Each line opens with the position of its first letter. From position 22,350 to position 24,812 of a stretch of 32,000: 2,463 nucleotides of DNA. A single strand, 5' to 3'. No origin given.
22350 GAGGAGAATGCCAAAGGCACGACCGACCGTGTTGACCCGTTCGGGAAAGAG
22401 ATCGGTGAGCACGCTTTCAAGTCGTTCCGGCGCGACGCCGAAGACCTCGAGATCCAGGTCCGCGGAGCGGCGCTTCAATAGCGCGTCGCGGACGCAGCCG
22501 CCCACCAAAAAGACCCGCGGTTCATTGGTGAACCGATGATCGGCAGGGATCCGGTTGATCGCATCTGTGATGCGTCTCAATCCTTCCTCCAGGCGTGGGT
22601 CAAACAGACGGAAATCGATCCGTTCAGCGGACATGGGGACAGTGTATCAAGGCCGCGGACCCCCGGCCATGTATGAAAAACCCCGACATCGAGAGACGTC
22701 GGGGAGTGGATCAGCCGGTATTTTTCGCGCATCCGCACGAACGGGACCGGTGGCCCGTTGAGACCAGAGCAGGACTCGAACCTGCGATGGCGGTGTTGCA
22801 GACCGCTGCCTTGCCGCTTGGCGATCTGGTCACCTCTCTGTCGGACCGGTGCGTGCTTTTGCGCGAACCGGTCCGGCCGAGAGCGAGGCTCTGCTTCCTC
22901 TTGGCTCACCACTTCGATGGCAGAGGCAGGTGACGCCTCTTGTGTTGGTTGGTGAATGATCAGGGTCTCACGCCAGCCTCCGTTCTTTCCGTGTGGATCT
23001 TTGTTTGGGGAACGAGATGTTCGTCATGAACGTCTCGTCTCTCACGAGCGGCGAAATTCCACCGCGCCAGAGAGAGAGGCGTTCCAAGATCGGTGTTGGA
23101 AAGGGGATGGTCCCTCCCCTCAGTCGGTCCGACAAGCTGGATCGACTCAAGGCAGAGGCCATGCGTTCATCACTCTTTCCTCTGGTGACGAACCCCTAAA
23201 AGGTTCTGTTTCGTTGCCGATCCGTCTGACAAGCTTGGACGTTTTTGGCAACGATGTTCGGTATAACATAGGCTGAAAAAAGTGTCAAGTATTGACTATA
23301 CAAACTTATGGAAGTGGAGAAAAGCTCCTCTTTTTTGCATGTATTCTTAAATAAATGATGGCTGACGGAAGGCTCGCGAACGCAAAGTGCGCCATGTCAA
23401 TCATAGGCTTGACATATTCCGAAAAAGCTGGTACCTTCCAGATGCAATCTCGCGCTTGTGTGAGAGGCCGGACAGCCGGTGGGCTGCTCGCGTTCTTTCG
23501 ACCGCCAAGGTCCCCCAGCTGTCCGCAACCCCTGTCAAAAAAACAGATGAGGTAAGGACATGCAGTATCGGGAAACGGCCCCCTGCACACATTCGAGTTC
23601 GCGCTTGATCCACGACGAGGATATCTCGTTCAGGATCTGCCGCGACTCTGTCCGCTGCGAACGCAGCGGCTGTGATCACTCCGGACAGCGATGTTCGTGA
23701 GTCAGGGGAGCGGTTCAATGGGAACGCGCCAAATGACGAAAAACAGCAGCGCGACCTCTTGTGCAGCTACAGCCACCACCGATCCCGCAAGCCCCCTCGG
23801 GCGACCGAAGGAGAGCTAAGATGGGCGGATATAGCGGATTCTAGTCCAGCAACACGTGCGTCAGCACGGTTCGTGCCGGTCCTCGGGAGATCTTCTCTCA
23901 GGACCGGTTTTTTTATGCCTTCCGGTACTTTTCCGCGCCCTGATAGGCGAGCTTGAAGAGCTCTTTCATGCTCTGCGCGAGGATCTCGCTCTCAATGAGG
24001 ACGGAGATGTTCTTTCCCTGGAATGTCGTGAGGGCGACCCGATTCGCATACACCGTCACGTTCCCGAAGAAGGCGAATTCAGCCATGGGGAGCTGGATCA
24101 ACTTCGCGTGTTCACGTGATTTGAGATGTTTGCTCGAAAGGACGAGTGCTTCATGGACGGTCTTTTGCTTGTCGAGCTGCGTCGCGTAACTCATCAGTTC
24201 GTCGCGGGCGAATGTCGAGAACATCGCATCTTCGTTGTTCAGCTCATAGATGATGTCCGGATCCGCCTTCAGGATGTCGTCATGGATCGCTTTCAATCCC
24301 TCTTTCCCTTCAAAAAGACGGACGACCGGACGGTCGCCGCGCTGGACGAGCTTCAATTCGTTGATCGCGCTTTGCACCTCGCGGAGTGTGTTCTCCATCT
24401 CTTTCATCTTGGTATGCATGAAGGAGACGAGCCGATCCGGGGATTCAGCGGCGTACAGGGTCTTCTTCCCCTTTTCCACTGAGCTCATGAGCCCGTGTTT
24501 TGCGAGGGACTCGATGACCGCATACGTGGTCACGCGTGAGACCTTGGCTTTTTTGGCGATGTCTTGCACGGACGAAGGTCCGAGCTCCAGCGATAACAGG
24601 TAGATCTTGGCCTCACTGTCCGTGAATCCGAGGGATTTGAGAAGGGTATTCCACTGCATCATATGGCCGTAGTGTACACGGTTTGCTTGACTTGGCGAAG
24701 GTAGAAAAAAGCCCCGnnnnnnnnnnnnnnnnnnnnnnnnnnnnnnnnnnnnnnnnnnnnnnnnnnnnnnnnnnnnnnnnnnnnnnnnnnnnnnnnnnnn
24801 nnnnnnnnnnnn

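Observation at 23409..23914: Orphan ~470-nt transcription unit (promoter plus strong terminator) with no ORF: candidate large ncRNA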

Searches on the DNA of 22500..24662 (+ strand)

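Call 4: search_rna_families(source=window, start=22500, end=24100, threshold=evalue, max_evalue=10, show_alignments=4)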
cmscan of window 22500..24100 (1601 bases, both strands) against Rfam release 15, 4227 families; matches with E-value up to 10: 9.
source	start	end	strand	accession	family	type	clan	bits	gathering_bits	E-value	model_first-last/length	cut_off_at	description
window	22761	22831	-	RF00005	tRNA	Gene; tRNA;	CL00001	59.9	29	4.9e-12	1-71/71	no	tRNA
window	22824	23008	-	RF01879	TUSC7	Gene; lncRNA;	-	23.1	65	1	1-165/165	no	Non-coding RNA LOC285194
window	22708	22809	-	RF02553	YrlA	Gene; sRNA;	-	19.2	69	0.62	1-114/114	no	Y RNA-like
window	22760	22831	+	RF04354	Plastid-ycf2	Cis-reg;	-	17.7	65.7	2.1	1-75/75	no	Plastid-ycf2 5UTR RNA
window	22673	22720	-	RF02399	NsiR1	Gene; sRNA;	-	17.2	39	2.4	1-60/60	no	Nitrogen stress-induced RNA 1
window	23629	23670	+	RF02470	Ms_IGR-8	Gene; sRNA;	-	16.4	44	1.5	1-63/63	no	Mycobacterium sRNA Ms_IGR-8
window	22832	22869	+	RF02651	SorY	Gene; sRNA;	-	16.2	111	2.7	38-76/83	no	Singlet oxygen resistance RNA Y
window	22832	22868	+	RF02784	SorX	Gene; sRNA;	-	16.1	46.6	1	30-67/73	no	Singlet oxygen resistance RNA X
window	22673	22746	-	RF02837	anti-hemB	Gene; sRNA;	-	14.1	49.5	4.1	1-81/81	no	Burkholderia RNA 7 (anti-hemB)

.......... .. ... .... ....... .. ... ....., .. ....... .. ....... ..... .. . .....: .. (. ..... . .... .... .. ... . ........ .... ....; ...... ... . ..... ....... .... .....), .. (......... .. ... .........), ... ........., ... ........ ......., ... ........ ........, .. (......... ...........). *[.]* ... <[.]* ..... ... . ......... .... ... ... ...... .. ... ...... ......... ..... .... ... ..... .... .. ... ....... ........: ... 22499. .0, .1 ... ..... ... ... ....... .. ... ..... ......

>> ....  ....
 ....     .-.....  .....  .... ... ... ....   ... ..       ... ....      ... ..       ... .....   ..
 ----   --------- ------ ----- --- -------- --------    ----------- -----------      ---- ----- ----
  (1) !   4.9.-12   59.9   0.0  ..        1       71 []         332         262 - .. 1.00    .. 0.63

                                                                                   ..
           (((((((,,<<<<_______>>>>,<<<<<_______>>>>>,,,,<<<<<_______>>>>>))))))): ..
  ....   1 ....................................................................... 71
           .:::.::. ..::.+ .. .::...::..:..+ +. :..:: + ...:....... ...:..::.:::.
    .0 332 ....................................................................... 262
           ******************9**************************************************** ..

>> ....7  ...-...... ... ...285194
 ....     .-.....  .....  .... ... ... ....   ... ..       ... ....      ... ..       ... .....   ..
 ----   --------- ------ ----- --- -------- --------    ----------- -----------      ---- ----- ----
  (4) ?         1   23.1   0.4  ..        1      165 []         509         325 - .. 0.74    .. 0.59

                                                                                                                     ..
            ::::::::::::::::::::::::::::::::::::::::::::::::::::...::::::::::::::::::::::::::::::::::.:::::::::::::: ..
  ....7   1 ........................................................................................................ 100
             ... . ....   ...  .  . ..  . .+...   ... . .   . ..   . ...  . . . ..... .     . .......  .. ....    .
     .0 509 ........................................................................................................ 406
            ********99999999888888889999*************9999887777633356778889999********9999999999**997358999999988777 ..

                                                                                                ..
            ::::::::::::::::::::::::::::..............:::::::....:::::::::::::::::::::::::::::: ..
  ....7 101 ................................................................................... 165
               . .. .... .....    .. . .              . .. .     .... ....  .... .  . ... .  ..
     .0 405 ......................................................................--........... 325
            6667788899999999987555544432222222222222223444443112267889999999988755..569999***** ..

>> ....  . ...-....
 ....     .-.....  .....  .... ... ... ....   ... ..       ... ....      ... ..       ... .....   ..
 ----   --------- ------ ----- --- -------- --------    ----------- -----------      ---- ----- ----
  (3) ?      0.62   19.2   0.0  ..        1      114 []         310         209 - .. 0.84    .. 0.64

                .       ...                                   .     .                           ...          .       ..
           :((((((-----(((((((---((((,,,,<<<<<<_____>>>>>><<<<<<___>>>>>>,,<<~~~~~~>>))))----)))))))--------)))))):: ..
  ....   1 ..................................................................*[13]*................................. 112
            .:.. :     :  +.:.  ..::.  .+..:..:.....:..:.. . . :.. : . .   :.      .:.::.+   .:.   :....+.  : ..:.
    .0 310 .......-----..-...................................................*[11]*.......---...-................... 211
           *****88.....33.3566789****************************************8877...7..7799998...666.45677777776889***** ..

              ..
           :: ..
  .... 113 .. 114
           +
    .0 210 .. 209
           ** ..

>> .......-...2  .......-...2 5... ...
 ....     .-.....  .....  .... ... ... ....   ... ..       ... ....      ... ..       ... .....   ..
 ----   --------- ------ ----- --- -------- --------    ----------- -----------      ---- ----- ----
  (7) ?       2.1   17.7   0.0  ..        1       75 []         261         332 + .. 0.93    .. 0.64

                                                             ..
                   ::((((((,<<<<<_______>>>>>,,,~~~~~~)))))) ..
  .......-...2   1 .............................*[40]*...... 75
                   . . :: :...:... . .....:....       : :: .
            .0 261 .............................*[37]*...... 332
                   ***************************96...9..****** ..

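Call 58: build_rna_model(alignment_id=A2, structure=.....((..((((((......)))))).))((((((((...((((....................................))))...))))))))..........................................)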
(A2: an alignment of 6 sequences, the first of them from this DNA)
Model R1 built from alignment A2 (6 sequences, 138 columns); structure: as given.
model positions 125; base pairs 20; branch points 1; effective number of sequences 3.67; information 0.59 bits per position. Calibrated on 0.2 Mb of random sequence (short: E-values are rough).
structure used (alignment columns):
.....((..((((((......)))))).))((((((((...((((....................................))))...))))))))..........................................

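Call 59: search_with_rna_model(model_id=R1, sources=[window, L002, L003, L004, L005, L006, L007, L008, L009, L010, L011, L012, L013, L014, L015, L016, L017, L018, L019, L028, L030, L035, L054, L082, L083, L084, L085, L086, L087, L088, L089, L090, L091, L092, L093, L094, L095, L096, L097, L098, L099, L100, L101, L102, L103, L104, L105, L106, L107, L108], max_evalue=1, make_alignment=true)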
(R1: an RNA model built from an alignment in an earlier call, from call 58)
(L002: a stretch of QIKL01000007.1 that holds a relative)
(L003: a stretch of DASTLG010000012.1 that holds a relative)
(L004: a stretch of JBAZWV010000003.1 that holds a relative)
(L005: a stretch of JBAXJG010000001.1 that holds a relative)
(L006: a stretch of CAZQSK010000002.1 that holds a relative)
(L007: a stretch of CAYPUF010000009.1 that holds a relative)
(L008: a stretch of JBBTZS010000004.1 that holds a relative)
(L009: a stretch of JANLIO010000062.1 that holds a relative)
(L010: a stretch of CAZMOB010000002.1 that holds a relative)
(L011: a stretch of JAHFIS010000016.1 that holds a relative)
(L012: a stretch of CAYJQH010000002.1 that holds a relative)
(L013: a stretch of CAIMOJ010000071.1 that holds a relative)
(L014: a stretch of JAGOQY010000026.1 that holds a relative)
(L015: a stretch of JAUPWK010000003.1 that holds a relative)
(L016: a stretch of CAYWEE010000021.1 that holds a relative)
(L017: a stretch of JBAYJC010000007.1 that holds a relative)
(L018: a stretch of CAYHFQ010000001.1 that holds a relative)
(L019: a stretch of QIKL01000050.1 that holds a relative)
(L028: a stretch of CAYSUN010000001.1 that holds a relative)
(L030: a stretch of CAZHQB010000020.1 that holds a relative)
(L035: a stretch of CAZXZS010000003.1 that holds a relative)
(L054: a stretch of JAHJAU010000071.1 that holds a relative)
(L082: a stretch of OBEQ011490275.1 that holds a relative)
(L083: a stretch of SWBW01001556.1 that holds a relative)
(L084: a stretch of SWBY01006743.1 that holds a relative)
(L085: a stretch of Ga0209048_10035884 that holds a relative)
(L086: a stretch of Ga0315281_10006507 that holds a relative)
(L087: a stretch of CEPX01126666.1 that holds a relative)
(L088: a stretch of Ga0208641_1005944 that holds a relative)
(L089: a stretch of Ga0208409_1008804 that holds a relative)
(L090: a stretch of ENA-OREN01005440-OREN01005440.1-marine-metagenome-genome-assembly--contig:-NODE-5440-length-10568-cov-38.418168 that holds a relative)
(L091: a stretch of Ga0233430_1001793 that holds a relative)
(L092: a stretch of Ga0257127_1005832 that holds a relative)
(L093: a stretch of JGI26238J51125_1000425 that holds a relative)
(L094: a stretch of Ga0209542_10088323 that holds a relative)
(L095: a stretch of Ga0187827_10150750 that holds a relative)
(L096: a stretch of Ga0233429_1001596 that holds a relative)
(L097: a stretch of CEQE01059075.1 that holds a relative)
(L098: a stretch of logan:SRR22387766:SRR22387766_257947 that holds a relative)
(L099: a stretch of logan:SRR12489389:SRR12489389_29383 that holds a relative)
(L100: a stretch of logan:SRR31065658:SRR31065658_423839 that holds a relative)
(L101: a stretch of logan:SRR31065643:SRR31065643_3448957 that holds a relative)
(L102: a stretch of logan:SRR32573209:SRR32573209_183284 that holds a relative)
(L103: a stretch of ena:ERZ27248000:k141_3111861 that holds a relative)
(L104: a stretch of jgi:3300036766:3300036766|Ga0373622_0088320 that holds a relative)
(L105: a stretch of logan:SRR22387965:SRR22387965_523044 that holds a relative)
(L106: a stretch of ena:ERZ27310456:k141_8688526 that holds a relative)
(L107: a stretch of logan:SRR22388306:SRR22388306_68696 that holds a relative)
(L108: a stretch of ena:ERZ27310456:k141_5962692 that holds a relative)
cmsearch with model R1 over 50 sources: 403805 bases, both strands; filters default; matches with E-value up to 1: 11.
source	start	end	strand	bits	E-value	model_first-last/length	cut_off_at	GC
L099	4154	4280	-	105.3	1.3e-26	1-125/125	no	0.54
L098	2791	2913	-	101.4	1.6e-25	1-125/125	no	0.58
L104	2664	2792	-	97.6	1.8e-24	1-125/125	no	0.48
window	23439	23565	+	92.4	5.3e-23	1-125/125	no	0.59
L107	4091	4215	-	86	3.3e-21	1-125/125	no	0.62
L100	1224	1342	-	84.7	7.2e-21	1-125/125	no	0.53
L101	1224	1342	-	84.7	7.2e-21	1-125/125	no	0.53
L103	3658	3783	-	47.5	1.8e-10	1-125/125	no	0.53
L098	2812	2910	+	26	0.00018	1-125/125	no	0.59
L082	2910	3050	-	25.4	0.00026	1-125/125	no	0.51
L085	1593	1710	-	17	0.056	1-125/125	no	0.53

Alignment A3: 11 matches aligned to the model, 186 columns, each read 5' to 3' on its own strand. Consensus structure (alignment columns), stored with it:
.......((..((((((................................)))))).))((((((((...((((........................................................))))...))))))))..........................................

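Call 79: search_rna_families(sources=[L098, L099, L100, L102, L103, L104, L106, L107, L109, L082, L002, L014, L087, L085], threshold=gathering)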
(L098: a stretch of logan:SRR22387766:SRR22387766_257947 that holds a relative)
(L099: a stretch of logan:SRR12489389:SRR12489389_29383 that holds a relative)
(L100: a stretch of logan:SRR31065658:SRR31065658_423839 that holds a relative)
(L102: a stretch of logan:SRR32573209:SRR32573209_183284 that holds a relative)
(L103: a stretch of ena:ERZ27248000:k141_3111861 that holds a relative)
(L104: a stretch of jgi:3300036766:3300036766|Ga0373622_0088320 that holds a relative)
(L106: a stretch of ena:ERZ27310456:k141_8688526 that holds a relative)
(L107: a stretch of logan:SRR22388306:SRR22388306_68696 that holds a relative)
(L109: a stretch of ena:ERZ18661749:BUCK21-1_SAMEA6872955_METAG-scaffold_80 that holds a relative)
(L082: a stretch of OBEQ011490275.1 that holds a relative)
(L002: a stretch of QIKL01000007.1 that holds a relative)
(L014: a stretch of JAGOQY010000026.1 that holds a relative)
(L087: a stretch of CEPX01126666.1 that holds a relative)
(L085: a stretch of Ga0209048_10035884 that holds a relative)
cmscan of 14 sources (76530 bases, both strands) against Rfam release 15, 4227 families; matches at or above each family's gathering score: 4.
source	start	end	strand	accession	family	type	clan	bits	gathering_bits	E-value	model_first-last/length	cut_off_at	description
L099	1086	1158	-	RF00005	tRNA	Gene; tRNA;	CL00001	70.8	29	2.3e-13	1-71/71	no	tRNA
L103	564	636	-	RF00005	tRNA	Gene; tRNA;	CL00001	70.8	29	2.3e-13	1-71/71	no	tRNA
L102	5573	5645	+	RF00005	tRNA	Gene; tRNA;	CL00001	69.8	29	4.2e-13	1-71/71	no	tRNA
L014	1728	1800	+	RF00005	tRNA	Gene; tRNA;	CL00001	63.6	29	2.1e-11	1-71/71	no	tRNA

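Call 93: search_dna_similar(query=window:22832-23915:+, collection=phages, mode=distant, max_evalue=0.01, max_rows=5)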
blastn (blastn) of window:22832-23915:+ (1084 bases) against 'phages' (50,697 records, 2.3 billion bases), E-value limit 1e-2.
No match.

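Call 94: search_dna_similar(query=window:22832-23915:+, collection=plasmids, mode=distant, max_evalue=0.01, max_rows=5)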
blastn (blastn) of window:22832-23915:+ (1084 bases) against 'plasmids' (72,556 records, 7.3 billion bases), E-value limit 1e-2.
No match.

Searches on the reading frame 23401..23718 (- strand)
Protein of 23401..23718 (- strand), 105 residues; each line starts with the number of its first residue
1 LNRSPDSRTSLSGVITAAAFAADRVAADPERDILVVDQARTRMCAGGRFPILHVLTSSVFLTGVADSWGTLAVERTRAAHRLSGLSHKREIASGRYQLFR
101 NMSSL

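Call 80: search_protein_families(library=pfam, proteins=[window:23401-23718:-], max_evalue=1)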
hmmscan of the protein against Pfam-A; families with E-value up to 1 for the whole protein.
window:23401-23718:- (105 aa): 0 families

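Call 81: search_protein_families(library=ncbifam, proteins=[window:23401-23718:-], max_evalue=1)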
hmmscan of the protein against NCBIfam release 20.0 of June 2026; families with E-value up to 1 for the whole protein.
window:23401-23718:- (105 aa): 1 family
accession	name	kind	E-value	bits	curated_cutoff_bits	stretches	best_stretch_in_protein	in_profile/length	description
NF004525.0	PRK05870.1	equivalog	0.061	13.3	285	1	4-52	20-69/249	enoyl-CoA hydratase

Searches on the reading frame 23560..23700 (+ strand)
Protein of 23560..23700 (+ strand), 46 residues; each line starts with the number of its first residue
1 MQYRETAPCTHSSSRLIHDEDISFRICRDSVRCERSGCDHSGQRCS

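Call 80: search_protein_families(library=pfam, proteins=[window:23560-23700:+], max_evalue=1)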
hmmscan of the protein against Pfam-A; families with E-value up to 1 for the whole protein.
window:23560-23700:+ (46 aa): 1 family
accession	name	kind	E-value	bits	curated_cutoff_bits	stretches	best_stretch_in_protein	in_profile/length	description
PF18732.6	HEPN_AbiA_CTD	-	0.036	14.5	27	1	3-28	90-115/132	HEPN like, Abia C-terminal domain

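Call 81: search_protein_families(library=ncbifam, proteins=[window:23560-23700:+], max_evalue=1)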
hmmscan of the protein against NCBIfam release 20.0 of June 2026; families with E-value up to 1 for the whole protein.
window:23560-23700:+ (46 aa): 0 families
